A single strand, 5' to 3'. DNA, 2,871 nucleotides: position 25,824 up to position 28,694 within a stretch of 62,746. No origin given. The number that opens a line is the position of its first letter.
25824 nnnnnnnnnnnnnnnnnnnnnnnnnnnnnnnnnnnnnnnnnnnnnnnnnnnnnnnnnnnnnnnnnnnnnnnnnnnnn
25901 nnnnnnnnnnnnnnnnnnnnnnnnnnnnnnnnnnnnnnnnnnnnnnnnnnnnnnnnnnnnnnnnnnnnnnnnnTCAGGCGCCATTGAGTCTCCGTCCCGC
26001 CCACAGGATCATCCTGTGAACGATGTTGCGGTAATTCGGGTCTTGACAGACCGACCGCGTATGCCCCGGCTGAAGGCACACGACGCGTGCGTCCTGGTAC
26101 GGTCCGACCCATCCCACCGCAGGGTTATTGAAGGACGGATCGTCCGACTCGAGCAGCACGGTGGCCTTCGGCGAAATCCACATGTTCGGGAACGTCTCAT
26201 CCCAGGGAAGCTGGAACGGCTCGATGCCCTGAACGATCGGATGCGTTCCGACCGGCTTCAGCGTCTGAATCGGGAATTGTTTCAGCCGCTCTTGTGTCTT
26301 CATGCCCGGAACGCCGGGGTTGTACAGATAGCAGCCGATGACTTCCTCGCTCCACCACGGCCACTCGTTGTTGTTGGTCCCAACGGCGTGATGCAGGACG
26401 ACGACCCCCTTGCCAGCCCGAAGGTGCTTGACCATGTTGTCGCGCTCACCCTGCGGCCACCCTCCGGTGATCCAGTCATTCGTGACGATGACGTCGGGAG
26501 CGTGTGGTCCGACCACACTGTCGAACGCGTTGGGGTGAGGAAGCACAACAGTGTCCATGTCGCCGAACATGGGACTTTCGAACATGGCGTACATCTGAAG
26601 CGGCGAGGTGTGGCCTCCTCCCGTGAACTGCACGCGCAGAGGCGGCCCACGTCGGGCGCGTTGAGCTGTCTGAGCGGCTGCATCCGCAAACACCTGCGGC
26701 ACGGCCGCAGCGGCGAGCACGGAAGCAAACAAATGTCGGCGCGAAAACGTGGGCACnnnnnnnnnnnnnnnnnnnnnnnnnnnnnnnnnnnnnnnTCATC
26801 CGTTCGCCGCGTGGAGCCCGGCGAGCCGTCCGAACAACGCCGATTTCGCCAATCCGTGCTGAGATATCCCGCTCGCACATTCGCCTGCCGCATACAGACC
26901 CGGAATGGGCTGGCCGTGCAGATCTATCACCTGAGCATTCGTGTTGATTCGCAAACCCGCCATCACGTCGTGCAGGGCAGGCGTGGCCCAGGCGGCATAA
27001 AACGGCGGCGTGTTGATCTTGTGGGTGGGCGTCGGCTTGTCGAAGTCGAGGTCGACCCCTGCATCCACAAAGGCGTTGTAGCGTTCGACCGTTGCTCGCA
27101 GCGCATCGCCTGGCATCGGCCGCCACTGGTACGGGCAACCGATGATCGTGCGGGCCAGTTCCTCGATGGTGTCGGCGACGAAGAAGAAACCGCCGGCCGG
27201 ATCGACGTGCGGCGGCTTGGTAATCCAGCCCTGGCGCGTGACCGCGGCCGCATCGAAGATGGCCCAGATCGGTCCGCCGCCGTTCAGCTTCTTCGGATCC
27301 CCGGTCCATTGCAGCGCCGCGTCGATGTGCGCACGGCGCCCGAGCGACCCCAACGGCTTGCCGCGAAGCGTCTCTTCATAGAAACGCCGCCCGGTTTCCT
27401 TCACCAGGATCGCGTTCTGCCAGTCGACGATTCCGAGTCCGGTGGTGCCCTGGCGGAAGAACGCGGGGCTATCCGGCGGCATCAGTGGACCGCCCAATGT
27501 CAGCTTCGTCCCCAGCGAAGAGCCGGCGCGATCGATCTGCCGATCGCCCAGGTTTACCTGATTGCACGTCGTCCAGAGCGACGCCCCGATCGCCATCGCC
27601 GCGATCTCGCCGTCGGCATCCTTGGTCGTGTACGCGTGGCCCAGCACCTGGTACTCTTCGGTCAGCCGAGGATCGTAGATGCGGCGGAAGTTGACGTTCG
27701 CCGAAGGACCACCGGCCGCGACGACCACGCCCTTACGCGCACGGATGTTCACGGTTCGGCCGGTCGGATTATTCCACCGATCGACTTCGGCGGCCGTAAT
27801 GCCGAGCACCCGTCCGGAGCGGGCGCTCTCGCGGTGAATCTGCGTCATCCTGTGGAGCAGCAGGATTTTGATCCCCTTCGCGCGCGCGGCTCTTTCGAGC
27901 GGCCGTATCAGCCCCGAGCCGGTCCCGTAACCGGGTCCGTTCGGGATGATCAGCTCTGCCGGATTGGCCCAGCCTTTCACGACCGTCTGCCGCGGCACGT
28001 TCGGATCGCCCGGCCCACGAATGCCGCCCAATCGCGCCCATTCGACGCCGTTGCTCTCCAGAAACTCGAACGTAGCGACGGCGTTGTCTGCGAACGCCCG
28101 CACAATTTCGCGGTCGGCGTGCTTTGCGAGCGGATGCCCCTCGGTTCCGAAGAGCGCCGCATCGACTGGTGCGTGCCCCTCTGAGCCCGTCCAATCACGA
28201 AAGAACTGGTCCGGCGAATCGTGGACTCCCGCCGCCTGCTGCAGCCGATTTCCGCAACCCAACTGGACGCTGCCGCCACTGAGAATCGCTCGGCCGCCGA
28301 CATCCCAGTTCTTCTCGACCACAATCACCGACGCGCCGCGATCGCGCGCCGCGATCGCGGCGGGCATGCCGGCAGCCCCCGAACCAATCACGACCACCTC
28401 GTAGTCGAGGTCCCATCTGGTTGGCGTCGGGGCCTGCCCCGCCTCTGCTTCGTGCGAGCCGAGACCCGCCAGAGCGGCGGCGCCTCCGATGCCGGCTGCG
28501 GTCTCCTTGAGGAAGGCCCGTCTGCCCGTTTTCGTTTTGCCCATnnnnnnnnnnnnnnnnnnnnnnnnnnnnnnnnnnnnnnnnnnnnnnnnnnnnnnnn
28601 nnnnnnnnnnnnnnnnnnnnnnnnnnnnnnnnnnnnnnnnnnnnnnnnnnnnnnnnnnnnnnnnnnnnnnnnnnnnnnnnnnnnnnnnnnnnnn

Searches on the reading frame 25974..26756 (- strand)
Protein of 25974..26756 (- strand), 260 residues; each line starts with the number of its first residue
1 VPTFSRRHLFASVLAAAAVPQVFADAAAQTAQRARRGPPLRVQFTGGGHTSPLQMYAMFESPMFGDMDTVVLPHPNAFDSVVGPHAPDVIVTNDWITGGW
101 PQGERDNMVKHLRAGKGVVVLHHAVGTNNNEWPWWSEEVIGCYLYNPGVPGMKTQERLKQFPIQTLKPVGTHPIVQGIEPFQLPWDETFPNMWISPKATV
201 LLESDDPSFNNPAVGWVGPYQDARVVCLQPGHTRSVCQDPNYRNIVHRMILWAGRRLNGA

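Call 10: search_protein_families(library=pfam, proteins=[window:25974-26756:-], max_evalue=0.00001)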
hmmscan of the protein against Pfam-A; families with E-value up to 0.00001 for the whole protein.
window:25974-26756:- (260 aa): 1 family
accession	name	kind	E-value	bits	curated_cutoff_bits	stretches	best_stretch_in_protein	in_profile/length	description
PF06283.17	ThuA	-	1.6e-18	68.1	33.4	1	99-253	62-209/209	Trehalose utilisation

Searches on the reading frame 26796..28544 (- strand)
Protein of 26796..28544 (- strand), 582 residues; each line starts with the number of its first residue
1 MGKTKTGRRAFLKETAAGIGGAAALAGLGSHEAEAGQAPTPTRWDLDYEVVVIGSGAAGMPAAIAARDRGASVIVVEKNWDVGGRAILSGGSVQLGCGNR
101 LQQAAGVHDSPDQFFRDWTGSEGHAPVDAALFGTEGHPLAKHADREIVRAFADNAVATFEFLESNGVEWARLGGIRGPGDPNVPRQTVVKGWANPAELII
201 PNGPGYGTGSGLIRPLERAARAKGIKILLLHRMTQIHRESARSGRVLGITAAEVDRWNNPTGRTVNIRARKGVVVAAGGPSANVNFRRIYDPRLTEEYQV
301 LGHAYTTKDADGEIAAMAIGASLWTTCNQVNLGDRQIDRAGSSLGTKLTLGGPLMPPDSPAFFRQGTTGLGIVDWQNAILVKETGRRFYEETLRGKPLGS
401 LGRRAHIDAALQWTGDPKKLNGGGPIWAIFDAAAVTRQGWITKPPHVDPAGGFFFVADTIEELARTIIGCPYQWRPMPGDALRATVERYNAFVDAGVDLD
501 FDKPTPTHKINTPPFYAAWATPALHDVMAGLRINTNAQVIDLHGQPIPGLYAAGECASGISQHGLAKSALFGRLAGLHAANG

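Call 11: search_protein_families(library=pfam, proteins=[window:26796-28544:-], max_evalue=0.00001)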
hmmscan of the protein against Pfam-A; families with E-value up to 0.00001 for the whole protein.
window:26796-28544:- (582 aa): 6 families
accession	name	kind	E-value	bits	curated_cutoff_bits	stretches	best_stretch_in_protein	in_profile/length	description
PF00890.30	FAD_binding_2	-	9.8e-51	173.7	20.4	1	50-560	2-402/414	FAD binding domain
PF12831.13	FAD_oxidored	-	1.3e-10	41.6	27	1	49-156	1-98/416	FAD dependent oxidoreductase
PF07992.20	Pyr_redox_2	-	1.4e-08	34.9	26.1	0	48-83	1-37/291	Pyridine nucleotide-disulphide oxidoreductase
PF03486.20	HI0933_like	-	2e-08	34.4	50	1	49-91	2-44/244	HI0933-like protein Rossmann domain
PF01266.30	DAO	-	2.6e-08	34.2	27.9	1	50-313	2-237/353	FAD dependent oxidoreductase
PF13450.12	NAD_binding_8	-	2.3e-06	28.2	21.9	1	52-86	1-35/68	NAD(P)-binding Rossmann-like domain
